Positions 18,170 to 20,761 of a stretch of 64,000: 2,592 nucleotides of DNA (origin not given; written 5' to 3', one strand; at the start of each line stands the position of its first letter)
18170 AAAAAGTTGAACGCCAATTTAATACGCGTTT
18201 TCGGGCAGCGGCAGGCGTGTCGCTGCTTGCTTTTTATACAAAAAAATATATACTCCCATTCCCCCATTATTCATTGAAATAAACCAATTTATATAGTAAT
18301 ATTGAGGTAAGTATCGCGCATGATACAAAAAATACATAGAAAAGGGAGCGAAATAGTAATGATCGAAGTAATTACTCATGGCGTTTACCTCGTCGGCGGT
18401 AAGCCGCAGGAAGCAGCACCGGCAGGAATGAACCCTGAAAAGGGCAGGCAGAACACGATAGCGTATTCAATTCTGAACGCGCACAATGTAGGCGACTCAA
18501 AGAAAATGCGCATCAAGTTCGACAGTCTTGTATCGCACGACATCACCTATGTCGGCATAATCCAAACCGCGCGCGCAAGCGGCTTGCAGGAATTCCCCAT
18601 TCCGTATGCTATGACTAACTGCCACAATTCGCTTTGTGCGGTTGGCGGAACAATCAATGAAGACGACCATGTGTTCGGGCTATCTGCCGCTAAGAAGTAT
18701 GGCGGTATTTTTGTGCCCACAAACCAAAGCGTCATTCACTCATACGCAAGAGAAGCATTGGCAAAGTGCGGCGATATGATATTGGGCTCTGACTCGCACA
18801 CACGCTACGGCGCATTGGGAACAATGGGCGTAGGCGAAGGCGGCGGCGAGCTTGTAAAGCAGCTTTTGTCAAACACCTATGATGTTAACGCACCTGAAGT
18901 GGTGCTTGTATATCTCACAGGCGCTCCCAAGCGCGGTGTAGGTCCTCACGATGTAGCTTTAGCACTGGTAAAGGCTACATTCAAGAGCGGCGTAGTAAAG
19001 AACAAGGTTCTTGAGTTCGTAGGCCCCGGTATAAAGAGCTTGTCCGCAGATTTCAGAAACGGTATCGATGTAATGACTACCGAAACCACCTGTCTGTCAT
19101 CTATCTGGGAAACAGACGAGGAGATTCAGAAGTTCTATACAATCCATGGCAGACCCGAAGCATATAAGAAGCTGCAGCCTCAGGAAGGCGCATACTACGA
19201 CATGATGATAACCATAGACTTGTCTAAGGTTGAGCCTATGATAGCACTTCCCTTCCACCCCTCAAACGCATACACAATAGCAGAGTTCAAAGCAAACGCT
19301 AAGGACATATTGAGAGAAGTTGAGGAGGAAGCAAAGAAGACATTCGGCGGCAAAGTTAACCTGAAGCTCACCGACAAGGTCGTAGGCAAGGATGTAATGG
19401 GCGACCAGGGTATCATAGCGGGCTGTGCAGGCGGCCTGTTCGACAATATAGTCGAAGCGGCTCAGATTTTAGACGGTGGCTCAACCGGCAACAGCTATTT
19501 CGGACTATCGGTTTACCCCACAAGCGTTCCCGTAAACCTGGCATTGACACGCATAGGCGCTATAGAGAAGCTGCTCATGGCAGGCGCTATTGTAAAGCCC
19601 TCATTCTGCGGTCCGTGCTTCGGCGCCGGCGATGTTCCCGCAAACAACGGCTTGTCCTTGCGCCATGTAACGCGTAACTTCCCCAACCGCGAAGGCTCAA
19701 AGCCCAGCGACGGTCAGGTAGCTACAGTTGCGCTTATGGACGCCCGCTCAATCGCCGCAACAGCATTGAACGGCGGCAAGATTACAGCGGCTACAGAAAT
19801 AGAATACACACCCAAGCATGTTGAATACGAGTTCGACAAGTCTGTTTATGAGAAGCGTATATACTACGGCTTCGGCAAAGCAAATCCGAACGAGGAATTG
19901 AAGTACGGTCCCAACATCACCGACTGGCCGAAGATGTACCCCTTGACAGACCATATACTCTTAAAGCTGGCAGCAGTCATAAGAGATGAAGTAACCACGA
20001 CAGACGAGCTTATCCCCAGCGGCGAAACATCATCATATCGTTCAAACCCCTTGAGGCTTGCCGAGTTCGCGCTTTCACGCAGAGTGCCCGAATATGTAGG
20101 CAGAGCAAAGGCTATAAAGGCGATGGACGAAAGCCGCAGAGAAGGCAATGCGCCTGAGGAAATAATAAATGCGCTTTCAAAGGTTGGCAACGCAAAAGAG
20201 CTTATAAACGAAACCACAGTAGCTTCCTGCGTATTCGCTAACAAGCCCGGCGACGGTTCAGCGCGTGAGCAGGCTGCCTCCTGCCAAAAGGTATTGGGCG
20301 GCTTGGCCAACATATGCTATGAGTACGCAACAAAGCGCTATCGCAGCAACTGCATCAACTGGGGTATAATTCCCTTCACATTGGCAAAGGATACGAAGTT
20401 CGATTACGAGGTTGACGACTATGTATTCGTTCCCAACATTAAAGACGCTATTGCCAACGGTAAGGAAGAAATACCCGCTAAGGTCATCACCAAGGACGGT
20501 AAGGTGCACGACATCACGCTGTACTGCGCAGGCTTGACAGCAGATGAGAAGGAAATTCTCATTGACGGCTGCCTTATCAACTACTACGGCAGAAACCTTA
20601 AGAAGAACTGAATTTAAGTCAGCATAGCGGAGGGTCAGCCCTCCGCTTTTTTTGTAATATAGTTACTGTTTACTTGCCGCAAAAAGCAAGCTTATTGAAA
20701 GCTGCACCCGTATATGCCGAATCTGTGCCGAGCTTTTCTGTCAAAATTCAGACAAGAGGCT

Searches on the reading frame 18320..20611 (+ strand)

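Call 6: search_protein_families(library=pfam, proteins=[window:18320-20611:+], max_evalue=0.01)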
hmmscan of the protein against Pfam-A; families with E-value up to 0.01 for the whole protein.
window:18320-20611:+ (763 aa): 2 families
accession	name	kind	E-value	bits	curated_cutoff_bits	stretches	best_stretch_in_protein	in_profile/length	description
PF00330.25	Aconitase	-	2.3e-85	287.7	28.7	1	50-479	2-462/463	Aconitase family (aconitate hydratase)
PF00694.25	Aconitase_C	-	0.00065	20.5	22.8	1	638-690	78-130/131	Aconitase C-terminal domain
